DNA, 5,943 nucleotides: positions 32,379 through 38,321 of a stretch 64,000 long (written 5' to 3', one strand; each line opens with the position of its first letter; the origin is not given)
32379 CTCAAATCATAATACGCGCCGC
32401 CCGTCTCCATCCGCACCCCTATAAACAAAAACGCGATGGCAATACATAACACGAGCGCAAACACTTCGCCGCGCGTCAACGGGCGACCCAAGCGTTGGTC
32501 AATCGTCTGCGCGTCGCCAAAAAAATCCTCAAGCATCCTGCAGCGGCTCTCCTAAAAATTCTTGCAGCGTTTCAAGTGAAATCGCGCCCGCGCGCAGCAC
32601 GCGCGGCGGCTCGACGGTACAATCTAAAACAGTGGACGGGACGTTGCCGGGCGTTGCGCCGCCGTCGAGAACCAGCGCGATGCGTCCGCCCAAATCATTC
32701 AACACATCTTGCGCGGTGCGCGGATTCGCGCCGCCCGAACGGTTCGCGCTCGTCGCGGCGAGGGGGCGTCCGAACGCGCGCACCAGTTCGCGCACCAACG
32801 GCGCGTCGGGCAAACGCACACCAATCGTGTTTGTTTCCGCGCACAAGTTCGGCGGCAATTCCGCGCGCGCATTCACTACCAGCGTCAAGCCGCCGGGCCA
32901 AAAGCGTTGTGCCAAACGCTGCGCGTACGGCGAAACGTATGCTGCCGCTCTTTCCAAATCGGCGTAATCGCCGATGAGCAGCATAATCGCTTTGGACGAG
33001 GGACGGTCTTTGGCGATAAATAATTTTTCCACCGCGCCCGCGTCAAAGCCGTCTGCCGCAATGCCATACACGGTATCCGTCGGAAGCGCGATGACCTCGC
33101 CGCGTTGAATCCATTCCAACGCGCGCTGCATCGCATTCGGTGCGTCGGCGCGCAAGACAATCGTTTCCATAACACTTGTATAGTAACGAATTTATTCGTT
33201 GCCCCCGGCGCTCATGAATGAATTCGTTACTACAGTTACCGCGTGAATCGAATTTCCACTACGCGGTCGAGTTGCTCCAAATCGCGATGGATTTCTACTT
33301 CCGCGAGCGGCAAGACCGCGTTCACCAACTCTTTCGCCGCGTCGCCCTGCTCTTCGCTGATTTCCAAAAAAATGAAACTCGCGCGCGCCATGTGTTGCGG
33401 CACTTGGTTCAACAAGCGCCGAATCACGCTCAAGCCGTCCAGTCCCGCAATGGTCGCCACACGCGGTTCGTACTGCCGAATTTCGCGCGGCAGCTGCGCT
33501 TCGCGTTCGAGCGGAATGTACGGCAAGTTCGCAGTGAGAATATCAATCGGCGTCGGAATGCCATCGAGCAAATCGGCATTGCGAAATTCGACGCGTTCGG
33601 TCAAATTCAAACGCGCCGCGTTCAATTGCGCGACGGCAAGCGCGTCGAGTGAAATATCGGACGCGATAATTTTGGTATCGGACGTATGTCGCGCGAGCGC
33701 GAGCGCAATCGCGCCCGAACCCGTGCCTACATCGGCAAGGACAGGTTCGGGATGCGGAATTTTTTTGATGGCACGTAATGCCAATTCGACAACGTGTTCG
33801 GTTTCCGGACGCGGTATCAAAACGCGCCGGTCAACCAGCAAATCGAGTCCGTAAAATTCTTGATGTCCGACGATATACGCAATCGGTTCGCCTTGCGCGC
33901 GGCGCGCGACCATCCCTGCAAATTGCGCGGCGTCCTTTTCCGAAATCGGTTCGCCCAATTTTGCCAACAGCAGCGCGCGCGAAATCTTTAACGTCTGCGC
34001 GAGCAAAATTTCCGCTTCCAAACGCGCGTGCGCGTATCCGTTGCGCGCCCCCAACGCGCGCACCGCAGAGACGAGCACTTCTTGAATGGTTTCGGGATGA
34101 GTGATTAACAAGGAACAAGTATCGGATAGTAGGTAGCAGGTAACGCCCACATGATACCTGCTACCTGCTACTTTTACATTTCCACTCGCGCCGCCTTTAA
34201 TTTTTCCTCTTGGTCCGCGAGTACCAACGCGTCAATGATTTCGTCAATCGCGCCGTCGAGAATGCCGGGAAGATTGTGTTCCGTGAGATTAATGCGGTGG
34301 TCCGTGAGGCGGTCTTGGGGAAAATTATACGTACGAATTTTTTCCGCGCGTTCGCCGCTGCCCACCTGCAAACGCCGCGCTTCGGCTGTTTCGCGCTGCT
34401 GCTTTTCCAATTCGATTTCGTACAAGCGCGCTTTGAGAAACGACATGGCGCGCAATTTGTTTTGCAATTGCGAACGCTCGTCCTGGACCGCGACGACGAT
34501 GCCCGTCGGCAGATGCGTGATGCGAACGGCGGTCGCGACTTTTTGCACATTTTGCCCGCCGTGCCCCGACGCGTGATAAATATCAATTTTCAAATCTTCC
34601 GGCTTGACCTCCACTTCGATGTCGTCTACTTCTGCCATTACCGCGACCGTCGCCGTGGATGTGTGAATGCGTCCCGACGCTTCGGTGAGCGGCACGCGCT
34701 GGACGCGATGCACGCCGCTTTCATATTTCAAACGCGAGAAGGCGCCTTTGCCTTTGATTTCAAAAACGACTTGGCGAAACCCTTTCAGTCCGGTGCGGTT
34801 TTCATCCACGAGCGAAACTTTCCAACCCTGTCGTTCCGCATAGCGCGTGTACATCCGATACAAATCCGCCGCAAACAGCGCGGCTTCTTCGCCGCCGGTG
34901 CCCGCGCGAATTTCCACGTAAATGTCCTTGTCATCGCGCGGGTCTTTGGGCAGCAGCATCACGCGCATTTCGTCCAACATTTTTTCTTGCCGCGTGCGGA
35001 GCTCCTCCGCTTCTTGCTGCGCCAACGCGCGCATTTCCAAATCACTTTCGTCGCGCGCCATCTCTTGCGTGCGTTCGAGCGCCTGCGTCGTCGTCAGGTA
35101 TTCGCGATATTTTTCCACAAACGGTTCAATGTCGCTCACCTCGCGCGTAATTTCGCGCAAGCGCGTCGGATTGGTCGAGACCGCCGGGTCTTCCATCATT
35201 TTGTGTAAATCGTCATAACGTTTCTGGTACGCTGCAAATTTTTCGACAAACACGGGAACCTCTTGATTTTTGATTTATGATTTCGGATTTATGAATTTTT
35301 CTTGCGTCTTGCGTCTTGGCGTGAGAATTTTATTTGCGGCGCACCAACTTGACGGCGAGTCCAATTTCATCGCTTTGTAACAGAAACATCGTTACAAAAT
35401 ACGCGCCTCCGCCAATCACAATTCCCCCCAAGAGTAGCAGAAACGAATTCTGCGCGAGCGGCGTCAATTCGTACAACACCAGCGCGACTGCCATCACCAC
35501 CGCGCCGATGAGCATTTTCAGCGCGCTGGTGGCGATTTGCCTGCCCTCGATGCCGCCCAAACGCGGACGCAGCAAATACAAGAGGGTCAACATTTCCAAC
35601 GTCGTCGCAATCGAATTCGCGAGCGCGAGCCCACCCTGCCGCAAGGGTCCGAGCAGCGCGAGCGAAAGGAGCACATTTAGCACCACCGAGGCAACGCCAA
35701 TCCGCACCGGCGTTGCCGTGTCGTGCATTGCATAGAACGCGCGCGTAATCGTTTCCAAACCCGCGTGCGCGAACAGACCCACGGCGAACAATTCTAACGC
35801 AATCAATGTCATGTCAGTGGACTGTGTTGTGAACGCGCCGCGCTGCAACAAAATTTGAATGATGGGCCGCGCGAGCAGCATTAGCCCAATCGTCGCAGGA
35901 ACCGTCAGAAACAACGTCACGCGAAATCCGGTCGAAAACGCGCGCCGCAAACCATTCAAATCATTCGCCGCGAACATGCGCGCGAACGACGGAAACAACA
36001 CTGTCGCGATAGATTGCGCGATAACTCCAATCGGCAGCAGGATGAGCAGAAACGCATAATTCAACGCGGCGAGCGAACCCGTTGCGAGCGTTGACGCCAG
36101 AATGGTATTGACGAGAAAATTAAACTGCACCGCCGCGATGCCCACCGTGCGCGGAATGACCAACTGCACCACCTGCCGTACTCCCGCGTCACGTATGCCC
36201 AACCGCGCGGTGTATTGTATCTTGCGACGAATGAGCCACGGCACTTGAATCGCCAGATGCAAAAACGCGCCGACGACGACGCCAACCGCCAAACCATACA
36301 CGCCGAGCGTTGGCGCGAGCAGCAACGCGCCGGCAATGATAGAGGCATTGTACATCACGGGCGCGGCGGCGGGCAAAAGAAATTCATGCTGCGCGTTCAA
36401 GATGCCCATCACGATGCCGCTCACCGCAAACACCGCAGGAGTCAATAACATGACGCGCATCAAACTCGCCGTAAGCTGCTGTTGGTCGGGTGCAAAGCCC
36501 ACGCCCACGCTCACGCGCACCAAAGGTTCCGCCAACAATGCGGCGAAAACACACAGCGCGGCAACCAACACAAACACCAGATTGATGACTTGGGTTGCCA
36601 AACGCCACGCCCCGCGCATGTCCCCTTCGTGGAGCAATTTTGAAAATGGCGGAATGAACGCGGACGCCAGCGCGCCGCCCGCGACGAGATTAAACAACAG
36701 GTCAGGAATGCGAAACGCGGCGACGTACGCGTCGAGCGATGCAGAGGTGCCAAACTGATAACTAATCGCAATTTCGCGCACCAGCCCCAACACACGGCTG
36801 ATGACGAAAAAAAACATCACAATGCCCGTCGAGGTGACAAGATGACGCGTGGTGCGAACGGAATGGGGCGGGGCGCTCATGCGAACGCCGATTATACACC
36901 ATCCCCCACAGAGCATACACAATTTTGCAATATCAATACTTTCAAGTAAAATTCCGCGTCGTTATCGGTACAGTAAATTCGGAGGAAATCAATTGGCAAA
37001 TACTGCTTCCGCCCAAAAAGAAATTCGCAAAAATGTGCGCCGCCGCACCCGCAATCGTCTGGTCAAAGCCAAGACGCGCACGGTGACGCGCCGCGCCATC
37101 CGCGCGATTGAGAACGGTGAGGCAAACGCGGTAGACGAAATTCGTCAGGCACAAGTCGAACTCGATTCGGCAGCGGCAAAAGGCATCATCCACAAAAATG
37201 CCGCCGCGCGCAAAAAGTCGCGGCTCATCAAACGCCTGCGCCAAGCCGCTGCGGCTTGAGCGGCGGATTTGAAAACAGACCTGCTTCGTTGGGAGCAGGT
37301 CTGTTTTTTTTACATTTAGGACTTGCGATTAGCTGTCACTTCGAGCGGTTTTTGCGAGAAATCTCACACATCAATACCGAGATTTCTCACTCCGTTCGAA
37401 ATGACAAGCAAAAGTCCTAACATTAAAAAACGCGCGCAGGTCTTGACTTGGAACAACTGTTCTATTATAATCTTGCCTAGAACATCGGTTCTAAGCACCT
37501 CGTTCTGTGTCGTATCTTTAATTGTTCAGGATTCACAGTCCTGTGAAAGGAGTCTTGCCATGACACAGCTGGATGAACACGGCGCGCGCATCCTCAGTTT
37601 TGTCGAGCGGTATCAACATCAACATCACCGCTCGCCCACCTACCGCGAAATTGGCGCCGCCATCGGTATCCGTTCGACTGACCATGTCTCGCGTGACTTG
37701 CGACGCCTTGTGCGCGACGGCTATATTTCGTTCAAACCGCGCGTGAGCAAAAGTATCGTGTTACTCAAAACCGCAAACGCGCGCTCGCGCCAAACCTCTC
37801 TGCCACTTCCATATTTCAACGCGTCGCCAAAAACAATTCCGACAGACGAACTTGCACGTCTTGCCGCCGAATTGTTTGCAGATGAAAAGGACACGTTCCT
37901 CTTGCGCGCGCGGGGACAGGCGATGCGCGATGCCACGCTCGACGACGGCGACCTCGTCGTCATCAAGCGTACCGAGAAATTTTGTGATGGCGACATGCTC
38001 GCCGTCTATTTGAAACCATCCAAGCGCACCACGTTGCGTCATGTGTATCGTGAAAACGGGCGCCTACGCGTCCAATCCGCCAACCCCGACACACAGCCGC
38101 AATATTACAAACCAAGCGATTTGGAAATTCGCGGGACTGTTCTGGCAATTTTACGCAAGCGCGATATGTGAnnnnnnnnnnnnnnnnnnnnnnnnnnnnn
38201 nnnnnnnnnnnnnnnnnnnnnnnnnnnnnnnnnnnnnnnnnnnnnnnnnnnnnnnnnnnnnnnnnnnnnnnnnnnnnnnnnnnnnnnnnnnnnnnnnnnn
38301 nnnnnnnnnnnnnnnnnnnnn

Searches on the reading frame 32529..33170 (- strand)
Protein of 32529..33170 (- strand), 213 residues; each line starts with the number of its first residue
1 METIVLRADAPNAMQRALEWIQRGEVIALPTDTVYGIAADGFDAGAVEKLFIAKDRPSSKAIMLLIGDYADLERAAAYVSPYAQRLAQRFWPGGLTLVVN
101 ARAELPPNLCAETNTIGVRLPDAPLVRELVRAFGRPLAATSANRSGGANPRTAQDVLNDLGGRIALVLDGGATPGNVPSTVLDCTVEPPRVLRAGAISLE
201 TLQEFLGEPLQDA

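Call 58: search_protein_families(library=pfam, proteins=[window:32529-33170:-], max_evalue=0.00001)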
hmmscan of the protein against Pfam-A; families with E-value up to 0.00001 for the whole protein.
window:32529-33170:- (213 aa): 1 family
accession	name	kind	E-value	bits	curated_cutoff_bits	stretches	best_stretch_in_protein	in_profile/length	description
PF01300.24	Sua5_yciO_yrdC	-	3e-56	190.1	25.1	1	20-195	2-178/178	Telomere recombination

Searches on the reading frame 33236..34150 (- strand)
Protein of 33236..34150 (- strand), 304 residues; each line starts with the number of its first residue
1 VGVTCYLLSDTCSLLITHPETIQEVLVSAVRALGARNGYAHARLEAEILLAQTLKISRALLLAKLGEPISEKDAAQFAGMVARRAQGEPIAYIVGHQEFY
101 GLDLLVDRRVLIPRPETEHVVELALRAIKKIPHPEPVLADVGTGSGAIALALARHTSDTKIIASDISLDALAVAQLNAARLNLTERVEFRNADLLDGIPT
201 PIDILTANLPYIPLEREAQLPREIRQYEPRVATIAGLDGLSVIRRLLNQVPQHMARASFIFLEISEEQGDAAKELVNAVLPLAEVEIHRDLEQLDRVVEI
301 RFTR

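Call 58: search_protein_families(library=pfam, proteins=[window:33236-34150:-], max_evalue=0.00001)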
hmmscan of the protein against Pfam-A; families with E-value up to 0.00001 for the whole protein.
window:33236-34150:- (304 aa): 7 families
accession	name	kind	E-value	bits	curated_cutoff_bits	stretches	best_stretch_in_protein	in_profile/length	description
PF17827.6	PrmC_N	-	2.2e-17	63.8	23.4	1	25-95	2-71/71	PrmC N-terminal domain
PF13649.12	Methyltransf_25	-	9.7e-10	39.5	27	1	140-219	3-84/97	Methyltransferase domain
PF05175.20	MTS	-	3.1e-09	37.1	23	1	135-211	32-108/170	Methyltransferase small domain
PF13847.12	Methyltransf_31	-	3.6e-09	36.9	27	1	138-209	7-82/145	Methyltransferase domain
PF12847.13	Methyltransf_18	-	2e-08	34.8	27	1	125-198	5-78/151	Methyltransferase domain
PF08242.18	Methyltransf_12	-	2.2e-07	32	30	0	140-208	2-72/98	Methyltransferase domain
PF06325.19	PrmA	-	3.1e-07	30.6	22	1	122-209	149-234/296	Ribosomal protein L11 methyltransferase (PrmA)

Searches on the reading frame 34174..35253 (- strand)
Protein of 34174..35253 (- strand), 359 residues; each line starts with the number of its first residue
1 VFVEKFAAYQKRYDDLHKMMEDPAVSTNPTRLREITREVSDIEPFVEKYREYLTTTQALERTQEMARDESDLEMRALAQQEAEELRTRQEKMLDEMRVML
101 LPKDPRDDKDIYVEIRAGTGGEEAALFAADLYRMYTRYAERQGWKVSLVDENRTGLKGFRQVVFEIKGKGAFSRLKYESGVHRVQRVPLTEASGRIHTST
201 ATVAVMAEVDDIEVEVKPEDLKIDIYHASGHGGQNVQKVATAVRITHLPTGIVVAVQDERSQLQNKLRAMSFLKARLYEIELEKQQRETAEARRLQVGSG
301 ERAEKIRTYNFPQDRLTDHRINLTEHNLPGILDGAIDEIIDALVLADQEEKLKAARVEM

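Call 58: search_protein_families(library=pfam, proteins=[window:34174-35253:-], max_evalue=0.00001)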
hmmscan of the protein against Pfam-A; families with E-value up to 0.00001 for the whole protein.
window:34174-35253:- (359 aa): 2 families
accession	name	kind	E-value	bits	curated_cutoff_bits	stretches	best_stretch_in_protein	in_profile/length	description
PF03462.23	PCRF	-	7.9e-73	244.8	24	1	10-203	2-194/194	PCRF domain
PF00472.26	RF-1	-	3.3e-40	137.1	35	1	210-320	1-116/116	RF-1 domain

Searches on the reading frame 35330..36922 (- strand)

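Call 58: search_protein_families(library=pfam, proteins=[window:35330-36922:-], max_evalue=0.00001)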
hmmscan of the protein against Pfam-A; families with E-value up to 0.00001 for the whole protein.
window:35330-36922:- (530 aa): 3 families
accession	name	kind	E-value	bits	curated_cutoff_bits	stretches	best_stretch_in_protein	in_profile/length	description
PF03023.19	MurJ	-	3.3e-101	339.6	27.4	1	53-484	1-432/451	Lipid II flippase MurJ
PF13440.11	Polysacc_synt_3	-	1.3e-13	51.4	23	1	153-359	83-284/293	Polysaccharide biosynthesis protein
PF01554.23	MatE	-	4.2e-08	33.5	24.9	1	261-420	5-159/161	MatE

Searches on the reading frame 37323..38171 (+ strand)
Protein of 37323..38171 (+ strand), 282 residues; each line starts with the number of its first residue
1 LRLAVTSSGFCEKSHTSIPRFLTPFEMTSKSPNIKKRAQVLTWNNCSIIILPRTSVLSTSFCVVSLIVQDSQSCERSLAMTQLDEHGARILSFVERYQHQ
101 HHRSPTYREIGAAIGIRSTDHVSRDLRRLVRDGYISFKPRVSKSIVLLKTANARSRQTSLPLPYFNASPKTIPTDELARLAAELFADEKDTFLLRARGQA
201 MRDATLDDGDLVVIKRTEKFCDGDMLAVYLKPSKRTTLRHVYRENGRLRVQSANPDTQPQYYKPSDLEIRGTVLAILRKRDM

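Call 58: search_protein_families(library=pfam, proteins=[window:37323-38171:+], max_evalue=0.00001)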
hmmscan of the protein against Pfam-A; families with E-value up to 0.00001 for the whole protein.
window:37323-38171:+ (282 aa): 2 families
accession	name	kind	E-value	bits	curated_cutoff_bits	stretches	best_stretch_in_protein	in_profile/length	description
PF00717.28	Peptidase_S24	-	9.7e-17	61.2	23.3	1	178-273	22-115/116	Peptidase S24-like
PF01726.22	LexA_DNA_bind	-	5.2e-10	39.4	23.7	1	80-142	1-63/65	LexA DNA binding domain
